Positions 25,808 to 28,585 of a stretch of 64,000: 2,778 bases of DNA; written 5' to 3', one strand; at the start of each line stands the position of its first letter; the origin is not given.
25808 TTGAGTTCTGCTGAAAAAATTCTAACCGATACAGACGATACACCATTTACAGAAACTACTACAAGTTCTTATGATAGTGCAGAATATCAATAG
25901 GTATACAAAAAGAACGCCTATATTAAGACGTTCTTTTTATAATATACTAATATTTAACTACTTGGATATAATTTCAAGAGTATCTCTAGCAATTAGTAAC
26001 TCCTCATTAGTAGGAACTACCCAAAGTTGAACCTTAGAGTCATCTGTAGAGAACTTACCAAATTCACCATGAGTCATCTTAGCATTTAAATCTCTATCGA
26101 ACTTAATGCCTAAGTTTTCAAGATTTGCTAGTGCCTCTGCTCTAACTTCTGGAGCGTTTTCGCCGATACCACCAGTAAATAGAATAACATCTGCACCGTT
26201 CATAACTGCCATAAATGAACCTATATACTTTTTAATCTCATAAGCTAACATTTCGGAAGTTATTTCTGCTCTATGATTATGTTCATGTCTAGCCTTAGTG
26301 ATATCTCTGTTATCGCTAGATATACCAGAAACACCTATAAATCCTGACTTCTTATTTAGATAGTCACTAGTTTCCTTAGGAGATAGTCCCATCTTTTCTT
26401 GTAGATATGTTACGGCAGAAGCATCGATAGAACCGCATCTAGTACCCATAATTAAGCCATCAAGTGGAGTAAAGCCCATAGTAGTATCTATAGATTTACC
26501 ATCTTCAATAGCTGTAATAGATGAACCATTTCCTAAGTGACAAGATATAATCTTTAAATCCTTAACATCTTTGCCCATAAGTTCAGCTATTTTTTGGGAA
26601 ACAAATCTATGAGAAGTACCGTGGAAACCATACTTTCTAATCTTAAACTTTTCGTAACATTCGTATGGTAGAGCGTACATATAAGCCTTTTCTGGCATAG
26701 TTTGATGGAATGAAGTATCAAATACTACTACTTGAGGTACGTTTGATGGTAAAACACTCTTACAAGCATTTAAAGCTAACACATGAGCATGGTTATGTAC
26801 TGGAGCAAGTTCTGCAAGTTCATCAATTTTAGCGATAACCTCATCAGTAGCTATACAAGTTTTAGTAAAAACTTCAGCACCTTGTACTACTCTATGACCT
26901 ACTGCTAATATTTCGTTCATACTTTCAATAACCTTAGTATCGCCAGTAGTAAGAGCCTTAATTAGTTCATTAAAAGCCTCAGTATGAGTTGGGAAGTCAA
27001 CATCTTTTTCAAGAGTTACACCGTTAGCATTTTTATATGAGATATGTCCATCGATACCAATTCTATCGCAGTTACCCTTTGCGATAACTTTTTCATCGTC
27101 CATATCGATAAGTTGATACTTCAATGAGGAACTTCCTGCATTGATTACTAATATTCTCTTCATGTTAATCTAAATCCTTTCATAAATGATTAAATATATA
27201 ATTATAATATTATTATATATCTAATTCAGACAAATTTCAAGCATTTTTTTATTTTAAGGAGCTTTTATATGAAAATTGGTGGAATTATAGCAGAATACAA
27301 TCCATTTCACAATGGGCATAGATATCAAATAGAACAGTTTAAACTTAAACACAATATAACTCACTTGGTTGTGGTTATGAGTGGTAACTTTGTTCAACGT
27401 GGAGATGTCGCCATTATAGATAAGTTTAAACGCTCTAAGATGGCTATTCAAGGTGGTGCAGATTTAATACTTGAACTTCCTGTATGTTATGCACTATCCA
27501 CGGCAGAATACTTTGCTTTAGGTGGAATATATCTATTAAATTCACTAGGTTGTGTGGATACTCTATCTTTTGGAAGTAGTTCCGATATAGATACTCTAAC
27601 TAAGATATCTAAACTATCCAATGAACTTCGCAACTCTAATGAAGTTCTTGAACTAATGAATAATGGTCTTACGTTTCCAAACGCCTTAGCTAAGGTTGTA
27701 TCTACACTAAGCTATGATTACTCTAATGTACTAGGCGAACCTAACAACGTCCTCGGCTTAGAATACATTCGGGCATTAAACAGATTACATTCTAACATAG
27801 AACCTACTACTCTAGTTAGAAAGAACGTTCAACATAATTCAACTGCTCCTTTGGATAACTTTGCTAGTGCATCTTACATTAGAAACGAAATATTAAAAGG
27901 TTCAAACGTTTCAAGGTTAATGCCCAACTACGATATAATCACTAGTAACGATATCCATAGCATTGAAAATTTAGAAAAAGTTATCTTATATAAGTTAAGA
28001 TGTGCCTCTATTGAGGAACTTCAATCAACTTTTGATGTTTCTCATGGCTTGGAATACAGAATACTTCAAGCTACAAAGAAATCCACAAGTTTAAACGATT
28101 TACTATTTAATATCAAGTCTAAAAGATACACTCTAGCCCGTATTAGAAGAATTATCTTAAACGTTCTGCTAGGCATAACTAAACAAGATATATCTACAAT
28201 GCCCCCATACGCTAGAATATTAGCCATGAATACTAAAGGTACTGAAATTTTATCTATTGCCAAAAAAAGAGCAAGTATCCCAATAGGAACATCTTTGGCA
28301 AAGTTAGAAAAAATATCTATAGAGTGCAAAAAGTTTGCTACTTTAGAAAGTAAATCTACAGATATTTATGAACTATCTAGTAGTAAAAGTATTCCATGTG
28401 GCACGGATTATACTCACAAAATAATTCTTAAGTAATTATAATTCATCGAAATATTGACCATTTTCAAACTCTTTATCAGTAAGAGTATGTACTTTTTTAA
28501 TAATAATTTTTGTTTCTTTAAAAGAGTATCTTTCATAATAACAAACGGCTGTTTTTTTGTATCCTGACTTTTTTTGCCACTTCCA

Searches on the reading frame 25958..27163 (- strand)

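Call 58: search_protein_families(library=pfam, proteins=[window:25958-27163:-], max_evalue=0.00001)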
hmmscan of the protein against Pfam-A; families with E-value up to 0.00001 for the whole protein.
window:25958-27163:- (401 aa): 1 family
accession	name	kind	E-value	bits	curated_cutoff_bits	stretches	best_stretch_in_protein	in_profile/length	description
PF00871.23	Acetate_kinase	-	3.3e-146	487.4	22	1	4-393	2-392/392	Acetokinase family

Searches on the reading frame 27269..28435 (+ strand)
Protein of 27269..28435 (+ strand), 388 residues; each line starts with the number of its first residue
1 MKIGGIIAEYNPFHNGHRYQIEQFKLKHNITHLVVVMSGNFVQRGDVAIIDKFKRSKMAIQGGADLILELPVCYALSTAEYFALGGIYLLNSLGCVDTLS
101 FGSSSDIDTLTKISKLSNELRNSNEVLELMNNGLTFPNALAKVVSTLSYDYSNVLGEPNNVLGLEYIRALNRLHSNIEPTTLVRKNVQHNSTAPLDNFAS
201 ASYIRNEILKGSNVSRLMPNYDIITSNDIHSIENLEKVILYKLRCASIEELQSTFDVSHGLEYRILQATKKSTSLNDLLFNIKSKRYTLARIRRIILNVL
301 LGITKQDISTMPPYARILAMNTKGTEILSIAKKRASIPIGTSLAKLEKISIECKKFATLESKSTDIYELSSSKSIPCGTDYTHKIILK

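Call 58: search_protein_families(library=pfam, proteins=[window:27269-28435:+], max_evalue=0.00001)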
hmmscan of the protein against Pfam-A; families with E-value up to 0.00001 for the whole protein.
window:27269-28435:+ (388 aa): 1 family
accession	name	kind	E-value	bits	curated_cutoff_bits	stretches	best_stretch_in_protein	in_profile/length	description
PF05636.17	HIGH_NTase1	-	1.4e-120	403.8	27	1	1-373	1-392/402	HIGH Nucleotidyl Transferase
